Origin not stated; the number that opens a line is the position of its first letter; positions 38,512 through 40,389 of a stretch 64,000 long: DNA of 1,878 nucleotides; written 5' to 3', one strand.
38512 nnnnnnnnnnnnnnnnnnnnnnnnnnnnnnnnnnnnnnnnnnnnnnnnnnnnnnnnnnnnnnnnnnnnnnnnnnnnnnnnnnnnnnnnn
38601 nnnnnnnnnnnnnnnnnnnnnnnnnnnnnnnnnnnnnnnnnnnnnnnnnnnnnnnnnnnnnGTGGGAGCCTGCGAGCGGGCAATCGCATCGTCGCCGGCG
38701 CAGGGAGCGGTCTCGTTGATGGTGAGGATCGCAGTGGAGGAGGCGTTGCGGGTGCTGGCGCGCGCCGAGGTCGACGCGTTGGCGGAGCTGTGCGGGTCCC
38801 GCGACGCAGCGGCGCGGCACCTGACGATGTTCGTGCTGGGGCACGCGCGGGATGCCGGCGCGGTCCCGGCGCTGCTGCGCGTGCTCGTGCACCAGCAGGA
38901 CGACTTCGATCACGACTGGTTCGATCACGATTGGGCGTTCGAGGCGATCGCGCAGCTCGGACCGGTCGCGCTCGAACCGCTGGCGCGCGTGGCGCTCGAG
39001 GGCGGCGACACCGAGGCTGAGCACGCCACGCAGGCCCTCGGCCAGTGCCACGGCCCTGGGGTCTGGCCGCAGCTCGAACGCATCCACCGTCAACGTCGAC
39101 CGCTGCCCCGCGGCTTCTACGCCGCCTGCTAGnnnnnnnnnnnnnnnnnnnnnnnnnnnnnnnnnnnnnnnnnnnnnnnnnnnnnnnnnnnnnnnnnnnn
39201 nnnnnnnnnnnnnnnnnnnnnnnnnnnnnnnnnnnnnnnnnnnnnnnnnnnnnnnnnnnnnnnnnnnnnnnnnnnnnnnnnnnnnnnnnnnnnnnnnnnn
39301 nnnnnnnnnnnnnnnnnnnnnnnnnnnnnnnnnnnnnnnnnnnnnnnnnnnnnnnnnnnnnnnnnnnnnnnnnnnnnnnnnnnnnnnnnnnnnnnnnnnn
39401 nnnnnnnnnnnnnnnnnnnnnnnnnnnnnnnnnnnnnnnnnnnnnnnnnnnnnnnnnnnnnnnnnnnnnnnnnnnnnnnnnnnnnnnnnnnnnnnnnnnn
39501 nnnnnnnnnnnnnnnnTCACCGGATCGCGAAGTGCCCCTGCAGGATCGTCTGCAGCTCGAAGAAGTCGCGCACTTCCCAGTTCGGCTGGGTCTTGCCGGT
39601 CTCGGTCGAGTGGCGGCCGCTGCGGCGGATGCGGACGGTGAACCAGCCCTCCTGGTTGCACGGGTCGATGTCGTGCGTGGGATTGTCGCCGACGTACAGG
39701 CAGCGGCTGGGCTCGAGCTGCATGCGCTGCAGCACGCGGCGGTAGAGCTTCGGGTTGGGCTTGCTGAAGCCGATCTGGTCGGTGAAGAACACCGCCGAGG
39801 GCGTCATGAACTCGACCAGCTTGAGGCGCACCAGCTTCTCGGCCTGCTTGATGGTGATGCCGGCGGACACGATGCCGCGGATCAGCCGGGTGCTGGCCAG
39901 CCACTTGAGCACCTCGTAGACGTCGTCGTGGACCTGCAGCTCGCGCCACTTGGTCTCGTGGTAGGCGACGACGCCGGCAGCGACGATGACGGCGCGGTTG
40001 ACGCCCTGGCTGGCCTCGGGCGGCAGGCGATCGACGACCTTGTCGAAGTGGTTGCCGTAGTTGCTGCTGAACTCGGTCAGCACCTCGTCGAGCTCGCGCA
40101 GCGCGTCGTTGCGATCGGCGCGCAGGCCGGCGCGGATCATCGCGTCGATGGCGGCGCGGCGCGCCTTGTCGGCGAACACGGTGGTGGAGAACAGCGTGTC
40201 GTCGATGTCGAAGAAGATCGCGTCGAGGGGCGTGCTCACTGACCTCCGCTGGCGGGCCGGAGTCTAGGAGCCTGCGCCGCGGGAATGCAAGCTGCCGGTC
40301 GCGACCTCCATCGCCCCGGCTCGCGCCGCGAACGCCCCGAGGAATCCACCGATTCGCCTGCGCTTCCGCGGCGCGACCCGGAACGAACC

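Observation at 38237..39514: ~400-bp imperfect inverted repeats begin 3-7 nt after two convergent stop codons and enclose a small HEAT-repeat gene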

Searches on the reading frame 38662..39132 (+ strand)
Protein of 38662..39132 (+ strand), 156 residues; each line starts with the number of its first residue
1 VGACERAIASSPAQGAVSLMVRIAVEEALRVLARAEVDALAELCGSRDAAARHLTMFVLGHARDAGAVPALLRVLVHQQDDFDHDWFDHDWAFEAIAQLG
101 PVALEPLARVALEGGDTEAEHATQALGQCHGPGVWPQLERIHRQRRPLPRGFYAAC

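Call 8: search_protein_families(library=pfam, proteins=[window:38719-39132:+], max_evalue=0.01)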
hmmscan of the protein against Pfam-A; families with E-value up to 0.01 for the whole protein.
window:38719-39132:+ (137 aa): 1 family
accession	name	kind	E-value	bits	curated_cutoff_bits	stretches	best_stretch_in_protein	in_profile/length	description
PF13646.12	HEAT_2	-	0.00088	20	27.7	1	19-108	2-88/88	HEAT repeats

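Call 11: find_encoding_contigs(protein=window:38719-39132:+, flank=10000, max_places=10)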
Protein window:38719-39132:+ (137 aa): no gene with exactly this product is on record in the collection.

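Call 12: find_homologous_proteins(query=window:38662-39132:+, max_evalue=0.001)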
Query window:38662-39132:+ (156 aa): 1 proteins with E <= 0.001 among 389 candidates.
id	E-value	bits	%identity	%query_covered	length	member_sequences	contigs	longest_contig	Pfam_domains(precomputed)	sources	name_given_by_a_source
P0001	1.8e-85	303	100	88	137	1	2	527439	-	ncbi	ncbi:MAG: hypothetical protein AB7O97_00800 [Planctomycetota bacterium]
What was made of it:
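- Tried and rejected: The single-sequence search returned only the ORF itself (call 12).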

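Call 13: find_encoding_contigs(protein=P0001, flank=10000, max_places=10)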
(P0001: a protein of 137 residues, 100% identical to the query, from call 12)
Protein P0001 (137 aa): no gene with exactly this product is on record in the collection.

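Call 30: search_protein_representatives(protein=window:38719-39129:+)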
Query: 137 residues. Proteins with E-value up to 0.001 (for the whole library): 207; up to 1e-10: 17; up to 1e-30: 1. The best 150 are listed.
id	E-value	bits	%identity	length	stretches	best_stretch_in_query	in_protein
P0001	2.4e-86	303.3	100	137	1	1-137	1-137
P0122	1.2e-19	87.2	47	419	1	12-137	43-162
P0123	9.9e-17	77.7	41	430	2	3-136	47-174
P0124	2.0e-16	76.7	41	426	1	6-136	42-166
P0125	2.2e-15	73.4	31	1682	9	18-119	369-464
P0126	3.0e-15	72.9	43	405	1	3-136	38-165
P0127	9.8e-15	71.3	42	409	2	9-136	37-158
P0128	6.1e-14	68.7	36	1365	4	6-110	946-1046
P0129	6.9e-14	68.5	41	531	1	17-136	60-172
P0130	4.3e-13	65.9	41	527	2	9-136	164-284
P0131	7.6e-13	65.1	27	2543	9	3-111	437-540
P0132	3.4e-12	63.0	39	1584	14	66-118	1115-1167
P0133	4.2e-12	62.7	42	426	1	13-136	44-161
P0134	6.0e-12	62.2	37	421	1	6-136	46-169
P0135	1.2e-11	61.2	41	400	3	8-136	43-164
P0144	1.6e-09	54.4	36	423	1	12-134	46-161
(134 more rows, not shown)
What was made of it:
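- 38719..39132 (+): 137-aa ORF: a stand-alone N-terminal HEAT-repeat domain. It is a truncated derivative of a ~400-430-aa family. Homology may start at the GTG at 38662. phmmer E=1.2e-19 to P0122 residues 43-162 (call 30).
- The ORF has real remote homologues (call 30).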

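Call 31: search_protein_families(library=pfam, proteins=[P0122, P0123, P0124, P0126, P0127], max_evalue=0.001)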
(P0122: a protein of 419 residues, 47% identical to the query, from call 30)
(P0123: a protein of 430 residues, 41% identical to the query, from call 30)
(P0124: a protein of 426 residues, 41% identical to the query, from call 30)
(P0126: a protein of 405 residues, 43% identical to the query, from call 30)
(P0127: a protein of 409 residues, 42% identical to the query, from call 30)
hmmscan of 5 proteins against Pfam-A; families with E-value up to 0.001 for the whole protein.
P0122 (419 aa): 2 families
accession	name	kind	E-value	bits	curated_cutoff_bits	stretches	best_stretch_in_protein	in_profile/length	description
PF13646.12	HEAT_2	-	5e-11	43.2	27.7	1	50-134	2-88/88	HEAT repeats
PF03130.22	HEAT_PBS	-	6.2e-06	26.7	20.9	0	63-84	1-22/27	PBS lyase HEAT-like repeat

P0123 (430 aa): 2 families
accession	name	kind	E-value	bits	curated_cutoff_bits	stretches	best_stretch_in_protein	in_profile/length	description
PF13646.12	HEAT_2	-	1.5e-18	67.3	27.7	2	229-311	2-85/88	HEAT repeats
PF03130.22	HEAT_PBS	-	2.1e-09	37.4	20.9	1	76-102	1-27/27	PBS lyase HEAT-like repeat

P0124 (426 aa): 3 families
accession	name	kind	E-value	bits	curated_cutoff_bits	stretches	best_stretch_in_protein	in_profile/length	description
PF13646.12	HEAT_2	-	4e-19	69.1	27.7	2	57-138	4-87/88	HEAT repeats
PF03130.22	HEAT_PBS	-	6.4e-05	23.6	20.9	0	68-94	1-27/27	PBS lyase HEAT-like repeat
PF13513.12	HEAT_EZ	-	0.0002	22.3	27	0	33-77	10-53/55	HEAT-like repeat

P0126 (405 aa): 1 family
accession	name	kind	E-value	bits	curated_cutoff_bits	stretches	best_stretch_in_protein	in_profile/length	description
PF13646.12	HEAT_2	-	6.3e-12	46.1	27.7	2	33-99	12-79/88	HEAT repeats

P0127 (409 aa): 2 families
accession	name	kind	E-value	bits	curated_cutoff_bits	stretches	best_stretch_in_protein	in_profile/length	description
PF13646.12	HEAT_2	-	5.9e-14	52.5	27.7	2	49-130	4-87/88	HEAT repeats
PF03130.22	HEAT_PBS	-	7.6e-05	23.3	20.9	0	60-85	1-26/27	PBS lyase HEAT-like repeat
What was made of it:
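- On HEAT_2 / PBS-lyase HEAT-like repeat proteins (PF13646): Its full-length homologues do pass (call 31). phmmer E=1.2e-19 to 1e-12 against several 400-430-aa HEAT_2 proteins (calls 30, 31).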

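Call 33: find_encoding_contigs(protein=P0122, flank=8000, max_places=5)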
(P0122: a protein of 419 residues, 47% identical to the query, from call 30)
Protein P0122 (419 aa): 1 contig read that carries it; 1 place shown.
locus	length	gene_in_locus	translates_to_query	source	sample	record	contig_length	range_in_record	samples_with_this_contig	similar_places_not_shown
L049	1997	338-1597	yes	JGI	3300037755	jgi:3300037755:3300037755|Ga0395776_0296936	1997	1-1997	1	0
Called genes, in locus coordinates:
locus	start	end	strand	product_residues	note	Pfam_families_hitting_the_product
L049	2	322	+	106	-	?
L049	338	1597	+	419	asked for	PF13646:HEAT_2 (weak), PF03130:HEAT_PBS (faint)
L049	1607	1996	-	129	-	?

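Call 42: find_homologous_proteins(query=A2, max_evalue=0.00001)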
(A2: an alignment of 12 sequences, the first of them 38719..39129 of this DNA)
Query A2 (12 sequences) (137 aa, profile of the alignment): 6 proteins with E <= 0.00001 among 8000 candidates.
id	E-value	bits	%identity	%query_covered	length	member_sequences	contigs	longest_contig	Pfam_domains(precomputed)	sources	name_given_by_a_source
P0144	6.8e-139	482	35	96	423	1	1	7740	PF13646.13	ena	-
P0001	4.8e-49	186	100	100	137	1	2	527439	-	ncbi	ncbi:MAG: hypothetical protein AB7O97_00800 [Planctomycetota bacterium]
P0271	6.2e-14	70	31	26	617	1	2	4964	PF12717.14,PF00514.30,PF02985.29,PF11838.15,PF03130.23,PF13513.13,PF01602.27,PF13646.13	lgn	-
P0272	9.6e-13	66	40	31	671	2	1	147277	PF12717.14,PF00160.27,PF00514.30,PF02985.29,PF03130.23,PF13513.13,PF01602.27,PF13646.13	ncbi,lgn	-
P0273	3.7e-9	54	50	20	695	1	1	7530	PF00514.30,PF02985.29,PF03130.23,PF13513.13,PF13646.13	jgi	jgi:HEAT repeat protein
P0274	4.1e-8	51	33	56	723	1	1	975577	PF00160.27,PF00514.30,PF02985.29,PF03130.23,PF13513.13,PF13646.13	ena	-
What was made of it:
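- No donor locus or full-length paralogue from the same genome could be found (calls 12, 42).
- Tried and rejected: The profile search returned 6 proteins, none from this MAG except the ORF itself (call 42).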

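Call 43: find_encoding_contigs(protein=P0144, flank=8000, max_places=3)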
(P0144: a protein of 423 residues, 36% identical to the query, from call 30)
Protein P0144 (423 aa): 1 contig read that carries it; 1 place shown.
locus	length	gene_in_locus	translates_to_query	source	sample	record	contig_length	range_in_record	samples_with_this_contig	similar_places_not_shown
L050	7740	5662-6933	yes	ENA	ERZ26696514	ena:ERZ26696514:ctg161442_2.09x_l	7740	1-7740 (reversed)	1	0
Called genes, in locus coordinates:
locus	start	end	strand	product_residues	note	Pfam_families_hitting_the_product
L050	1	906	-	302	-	?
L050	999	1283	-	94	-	PF13271:DUF4062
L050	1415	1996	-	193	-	-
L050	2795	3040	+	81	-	-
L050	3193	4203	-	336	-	PF04391:DUF533, PF05099:TerB (faint)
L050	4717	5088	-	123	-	PF03544:TonB_C (weak)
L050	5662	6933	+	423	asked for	PF13646:HEAT_2 (faint)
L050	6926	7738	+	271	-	?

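Call 44: find_encoding_contigs(protein=P0126, flank=8000, max_places=3)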
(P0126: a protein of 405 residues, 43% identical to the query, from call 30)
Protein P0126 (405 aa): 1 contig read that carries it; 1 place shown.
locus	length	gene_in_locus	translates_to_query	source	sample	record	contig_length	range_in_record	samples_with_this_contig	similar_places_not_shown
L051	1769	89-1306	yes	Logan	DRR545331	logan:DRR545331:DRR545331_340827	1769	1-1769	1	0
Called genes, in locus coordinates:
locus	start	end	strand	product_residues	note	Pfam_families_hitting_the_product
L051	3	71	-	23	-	?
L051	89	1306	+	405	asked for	PF13646:HEAT_2 (faint)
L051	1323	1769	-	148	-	?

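Call 59: predict_structure(alignment_id=A2)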
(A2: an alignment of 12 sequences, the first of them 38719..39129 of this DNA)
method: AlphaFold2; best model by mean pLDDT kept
length: 137 residues; sequences in the alignment: 12
mean_pLDDT: 94.3   pTM: 0.88
mean pLDDT of the five models: 94.3, 94.2, 93.8, 93.6, 93.4
residues with pLDDT >= 90: 120; 70-90: 11; 50-70: 6; < 50: 0
segments of 3 or more residues with pLDDT < 50: none
pLDDT, mean of each block of 10 residues (from residue 1): 85 96 95 97 97 91 78 97 98 98 98 96 98 97
secondary structure, 60 per line:
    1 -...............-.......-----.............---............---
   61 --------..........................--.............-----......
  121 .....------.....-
elements in order: H2-16 H18-24 H30-42 H46-57 H69-94 H97-109 H115-125 H132-136
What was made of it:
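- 38719..39132 (+): AF2 pLDDT 94.3 (call 59).
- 38905..38934 (+): 15-nt in-frame tandem duplication (FDHDW x2) inside the ORF, absent from all family members. This is the lower-pLDDT block, residues 61-70 (call 59).
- On HEAT_2 / PBS-lyase HEAT-like repeat proteins (PF13646): AF2 pLDDT 94.3 and all-helical (call 59).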

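Call 62: fold_search(model_id=the predicted structure, library=pdb)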
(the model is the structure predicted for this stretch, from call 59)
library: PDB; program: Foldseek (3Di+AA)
matches with E <= 10: 557; with E <= 0.001: 0
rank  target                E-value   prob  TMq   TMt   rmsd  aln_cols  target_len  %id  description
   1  9t1m_E                3.6e-03  1.00  0.49  0.44   7.5       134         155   25  Nuclear export protein/Non-structural protein 2 (NEP/NS2) in complex with artificial alpha Rep protein (released 2025-11-12)
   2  5dcq_B                5.8e-03  1.00  0.49  0.45   7.1       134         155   23  Crystal structure of bacterial adhesin, FNE from Streptococcus equi spp. equi. (released 2016-06-29)
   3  6gx7_E                6.1e-03  1.00  0.51  0.40   6.5       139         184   25  Tubulin-CopN-alphaRep complex (released 2019-04-24)
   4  7q1e_C                6.4e-03  1.00  0.49  0.43   7.4       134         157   23  CPAP:TUBULIN:IIH5 ALPHAREP COMPLEX (released 2022-04-13)
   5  4jw2_B                7.8e-03  1.00  0.50  0.38   7.3       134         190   26  Selection of specific protein binders for pre-defined targets from an optimized library of artificial helicoidal repea (released 2013-09-25)
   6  5dcq_C                9.0e-03  1.00  0.50  0.44   7.1       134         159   23  Crystal structure of bacterial adhesin, FNE from Streptococcus equi spp. equi. (released 2016-06-29)
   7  5dcq_A                1.2e-02  1.00  0.49  0.44   7.1       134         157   23  Crystal structure of bacterial adhesin, FNE from Streptococcus equi spp. equi. (released 2016-06-29)
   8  7q1f_T                1.2e-02  1.00  0.50  0.34   7.1       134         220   24  CPAP:TUBULIN:IE5 ALPHAREP COMPLEX (released 2022-04-20)
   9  6fsq                  1.2e-02  1.00  0.48  0.21   8.2       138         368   22  Structure of A3_bGFPD, an artificial bi-domain protein based on two different alphaRep domains : A3 and a GFP binding do (released 2018-08-08)
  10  9t1m_A                1.3e-02  1.00  0.50  0.45   6.1       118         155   26  Nuclear export protein/Non-structural protein 2 (NEP/NS2) in complex with artificial alpha Rep protein (released 2025-11-12)
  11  7p0h_A                1.4e-02  1.00  0.49  0.20   7.9       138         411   24  Crystal structure of Helicobacter pylori ComF fused to an artificial alphaREP crystallization helper(named B2) (released 2022-04-06)
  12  8aw4_A                1.6e-02  1.00  0.45  0.35   8.2       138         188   22  Structure of a complex of biosynthetic proteins bB-E3 and bGFPD-YY (released 2022-12-28)
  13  6veh                  1.7e-02  1.00  0.46  0.37   7.7       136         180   23  Computationally designed C3-symmetric homotrimer from HEAT repeat protein (released 2020-08-05)
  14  3ltj                  1.8e-02  1.00  0.48  0.37   7.9       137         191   25  Structure of a new family of artificial alpha helicoidal repeat proteins (alpha-Rep) based on thermostable HEAT-like rep (released 2010-10-13)
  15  3ltm_A                2.1e-02  1.00  0.51  0.40   7.0       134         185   26  Structure of a new family of artificial alpha helicoidal repeat proteins (alpha-Rep) based on thermostable HEAT-like r (released 2010-10-13)
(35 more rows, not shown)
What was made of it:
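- On HEAT_2 / PBS-lyase HEAT-like repeat proteins (PF13646): Best PDB matches are alphaRep and HEAT-like repeat proteins, with TM ~0.5 (call 62).
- The model is a confident compact solenoid (calls 59, 62).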

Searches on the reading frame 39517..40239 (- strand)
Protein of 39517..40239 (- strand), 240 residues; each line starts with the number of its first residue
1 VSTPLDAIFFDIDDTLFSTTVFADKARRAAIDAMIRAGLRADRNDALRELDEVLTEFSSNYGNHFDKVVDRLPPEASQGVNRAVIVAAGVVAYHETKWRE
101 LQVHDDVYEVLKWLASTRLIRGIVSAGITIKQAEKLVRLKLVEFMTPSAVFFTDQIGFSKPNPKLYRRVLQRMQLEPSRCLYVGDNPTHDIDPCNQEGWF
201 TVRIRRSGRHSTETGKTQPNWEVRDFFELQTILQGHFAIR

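Call 8: search_protein_families(library=pfam, proteins=[window:39517-40239:-], max_evalue=0.01)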
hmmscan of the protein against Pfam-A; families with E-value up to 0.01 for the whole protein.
window:39517-40239:- (240 aa): 4 families
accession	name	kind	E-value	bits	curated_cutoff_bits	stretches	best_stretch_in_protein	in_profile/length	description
PF00702.32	Hydrolase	-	9.9e-19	68.9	26.4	1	6-192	2-185/191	haloacid dehalogenase-like hydrolase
PF13419.12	HAD_2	-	1.9e-17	64.4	23.8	1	8-198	1-172/178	Haloacid dehalogenase-like hydrolase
PF13242.12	Hydrolase_like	-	7.2e-09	35.9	22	1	159-221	3-67/75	HAD-hyrolase-like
PF12710.13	HAD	-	0.0037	18.2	27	1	8-187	1-182/189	haloacid dehalogenase-like hydrolase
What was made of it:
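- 39517..40239 (-): Right flanking gene: HAD-family hydrolase (240 aa). Not part of the insertion. Pfam Hydrolase and HAD_2 (call 8).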

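Call 26: find_encoding_contigs(protein=window:39517-40239:-, flank=10000, max_places=10)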
Protein window:39517-40239:- (240 aa): no gene with exactly this product is on record in the collection.

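Call 63: find_encoding_contigs(protein=window:39520-40239:-, flank=10000, max_places=10)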
Protein seq(240 aa) (240 aa): no gene with exactly this product is on record in the collection.
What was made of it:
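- The right junction and the core could not be confirmed in an independent assembly (calls 11, 13, 26, 63).
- Tried and rejected: Exact look-ups of the HEAT and HAD proteins found nothing on record (calls 11, 13, 26, 63).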
